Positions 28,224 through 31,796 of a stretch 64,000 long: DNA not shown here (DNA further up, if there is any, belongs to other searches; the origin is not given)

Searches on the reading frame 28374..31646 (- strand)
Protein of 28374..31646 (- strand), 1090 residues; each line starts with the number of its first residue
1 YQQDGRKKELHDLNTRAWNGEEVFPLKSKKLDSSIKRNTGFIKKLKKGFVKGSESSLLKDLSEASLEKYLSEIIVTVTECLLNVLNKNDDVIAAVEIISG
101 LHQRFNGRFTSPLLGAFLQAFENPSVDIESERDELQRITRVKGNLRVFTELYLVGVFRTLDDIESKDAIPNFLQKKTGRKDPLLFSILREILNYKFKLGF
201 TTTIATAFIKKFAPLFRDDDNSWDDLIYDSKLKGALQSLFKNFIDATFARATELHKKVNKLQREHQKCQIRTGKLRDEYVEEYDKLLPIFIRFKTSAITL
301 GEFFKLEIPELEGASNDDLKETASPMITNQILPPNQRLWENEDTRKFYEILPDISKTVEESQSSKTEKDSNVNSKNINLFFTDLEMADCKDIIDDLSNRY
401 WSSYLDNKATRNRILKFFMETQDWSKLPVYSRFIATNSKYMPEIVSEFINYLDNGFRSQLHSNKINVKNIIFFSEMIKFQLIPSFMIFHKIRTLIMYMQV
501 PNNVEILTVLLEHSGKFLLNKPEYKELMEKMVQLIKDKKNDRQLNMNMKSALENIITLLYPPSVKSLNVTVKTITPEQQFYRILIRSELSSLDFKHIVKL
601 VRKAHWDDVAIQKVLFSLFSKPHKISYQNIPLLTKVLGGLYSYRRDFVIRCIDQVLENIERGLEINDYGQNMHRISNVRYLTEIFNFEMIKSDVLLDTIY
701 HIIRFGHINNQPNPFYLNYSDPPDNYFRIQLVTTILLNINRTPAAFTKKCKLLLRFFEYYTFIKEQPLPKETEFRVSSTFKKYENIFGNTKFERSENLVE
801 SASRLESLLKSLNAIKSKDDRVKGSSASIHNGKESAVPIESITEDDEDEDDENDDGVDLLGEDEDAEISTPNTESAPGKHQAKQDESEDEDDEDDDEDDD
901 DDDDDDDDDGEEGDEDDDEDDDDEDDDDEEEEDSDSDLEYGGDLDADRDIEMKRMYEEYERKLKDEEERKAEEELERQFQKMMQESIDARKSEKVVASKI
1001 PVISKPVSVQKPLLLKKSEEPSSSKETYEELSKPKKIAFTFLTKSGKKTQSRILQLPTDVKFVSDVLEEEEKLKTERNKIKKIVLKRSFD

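Call 45: search_protein_families(library=pfam, proteins=[window:28374-31646:-], max_evalue=0.001)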
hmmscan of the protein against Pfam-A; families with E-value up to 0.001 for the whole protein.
window:28374-31646:- (1090 aa): 2 families
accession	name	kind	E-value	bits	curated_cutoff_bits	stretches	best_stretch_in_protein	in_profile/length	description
PF02854.25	MIF4G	-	8.7e-82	274.2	30.8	3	581-798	3-182/203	MIF4G domain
PF04050.20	Upf2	-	2.1e-28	100.1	29.8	1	962-1086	11-133/133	Up-frameshift suppressor 2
